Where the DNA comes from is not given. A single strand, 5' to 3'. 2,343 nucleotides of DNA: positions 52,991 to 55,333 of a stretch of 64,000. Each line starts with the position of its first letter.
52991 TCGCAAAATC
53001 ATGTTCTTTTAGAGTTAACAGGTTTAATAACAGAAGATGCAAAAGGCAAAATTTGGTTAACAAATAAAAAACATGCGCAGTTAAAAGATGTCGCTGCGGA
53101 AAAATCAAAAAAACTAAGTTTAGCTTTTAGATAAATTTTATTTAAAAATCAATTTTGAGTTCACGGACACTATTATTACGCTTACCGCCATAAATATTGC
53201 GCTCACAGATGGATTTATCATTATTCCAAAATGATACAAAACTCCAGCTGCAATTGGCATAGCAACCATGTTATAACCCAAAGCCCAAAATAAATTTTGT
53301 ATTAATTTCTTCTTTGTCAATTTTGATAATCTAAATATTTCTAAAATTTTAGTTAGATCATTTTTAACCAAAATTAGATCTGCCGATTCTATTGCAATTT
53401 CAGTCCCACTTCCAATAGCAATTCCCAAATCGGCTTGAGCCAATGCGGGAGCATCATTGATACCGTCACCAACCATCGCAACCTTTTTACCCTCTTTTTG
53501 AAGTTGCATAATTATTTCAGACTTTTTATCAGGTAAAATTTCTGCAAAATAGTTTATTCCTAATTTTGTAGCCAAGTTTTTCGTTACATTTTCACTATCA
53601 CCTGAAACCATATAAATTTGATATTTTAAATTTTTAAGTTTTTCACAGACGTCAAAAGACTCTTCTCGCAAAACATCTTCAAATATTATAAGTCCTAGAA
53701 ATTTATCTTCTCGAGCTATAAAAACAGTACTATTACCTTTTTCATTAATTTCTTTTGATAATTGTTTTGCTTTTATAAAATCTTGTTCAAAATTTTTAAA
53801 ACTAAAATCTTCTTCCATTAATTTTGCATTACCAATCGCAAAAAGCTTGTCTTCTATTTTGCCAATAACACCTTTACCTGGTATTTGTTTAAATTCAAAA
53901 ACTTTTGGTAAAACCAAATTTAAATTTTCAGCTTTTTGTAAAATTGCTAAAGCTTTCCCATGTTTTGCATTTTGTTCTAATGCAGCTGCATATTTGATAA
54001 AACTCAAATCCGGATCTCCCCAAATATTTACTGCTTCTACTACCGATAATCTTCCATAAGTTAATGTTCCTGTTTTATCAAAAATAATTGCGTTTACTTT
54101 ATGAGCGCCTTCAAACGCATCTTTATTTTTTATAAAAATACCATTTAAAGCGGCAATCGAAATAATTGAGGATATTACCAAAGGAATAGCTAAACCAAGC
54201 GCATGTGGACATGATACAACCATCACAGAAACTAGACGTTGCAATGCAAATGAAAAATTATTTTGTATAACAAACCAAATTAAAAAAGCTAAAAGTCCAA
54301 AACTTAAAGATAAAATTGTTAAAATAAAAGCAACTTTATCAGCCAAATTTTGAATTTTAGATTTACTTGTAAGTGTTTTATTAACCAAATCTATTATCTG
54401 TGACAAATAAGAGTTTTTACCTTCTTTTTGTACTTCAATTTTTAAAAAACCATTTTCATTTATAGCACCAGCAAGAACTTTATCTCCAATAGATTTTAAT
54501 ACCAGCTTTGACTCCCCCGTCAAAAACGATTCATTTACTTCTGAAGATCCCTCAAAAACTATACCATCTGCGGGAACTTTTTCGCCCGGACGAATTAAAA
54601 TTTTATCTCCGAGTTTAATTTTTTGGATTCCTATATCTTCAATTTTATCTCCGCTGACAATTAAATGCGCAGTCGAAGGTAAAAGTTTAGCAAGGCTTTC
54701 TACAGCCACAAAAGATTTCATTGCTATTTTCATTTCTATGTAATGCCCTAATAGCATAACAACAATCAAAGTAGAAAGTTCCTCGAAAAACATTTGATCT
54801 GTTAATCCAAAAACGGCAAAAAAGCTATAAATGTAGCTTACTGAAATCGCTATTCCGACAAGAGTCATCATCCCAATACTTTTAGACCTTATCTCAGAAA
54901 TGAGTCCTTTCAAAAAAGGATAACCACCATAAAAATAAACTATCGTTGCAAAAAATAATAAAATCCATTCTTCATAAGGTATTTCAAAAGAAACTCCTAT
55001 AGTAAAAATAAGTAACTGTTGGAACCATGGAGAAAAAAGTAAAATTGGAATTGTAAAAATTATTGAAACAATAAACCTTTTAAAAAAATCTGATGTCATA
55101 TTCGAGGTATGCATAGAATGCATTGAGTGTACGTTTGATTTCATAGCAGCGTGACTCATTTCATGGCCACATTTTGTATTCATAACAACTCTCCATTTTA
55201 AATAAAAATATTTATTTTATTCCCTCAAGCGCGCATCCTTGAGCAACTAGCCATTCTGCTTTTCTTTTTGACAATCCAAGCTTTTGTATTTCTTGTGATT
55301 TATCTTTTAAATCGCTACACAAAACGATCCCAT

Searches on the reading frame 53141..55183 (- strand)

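Call 84: search_protein_families(library=pfam, proteins=[window:53141-55183:-], max_evalue=0.00001)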
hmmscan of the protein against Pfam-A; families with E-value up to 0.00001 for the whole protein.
window:53141-55183:- (681 aa): 3 families
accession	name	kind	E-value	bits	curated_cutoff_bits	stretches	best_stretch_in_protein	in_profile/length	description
PF00122.25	E1-E2_ATPase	-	7.6e-52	175.9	28.1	1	166-345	1-179/181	E1-E2 ATPase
PF00702.32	Hydrolase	-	1.2e-26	94.7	26.4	1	364-585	2-191/191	haloacid dehalogenase-like hydrolase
PF08282.18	Hydrolase_3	-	3.3e-06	27.5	20.9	0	557-609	195-247/255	haloacid dehalogenase-like hydrolase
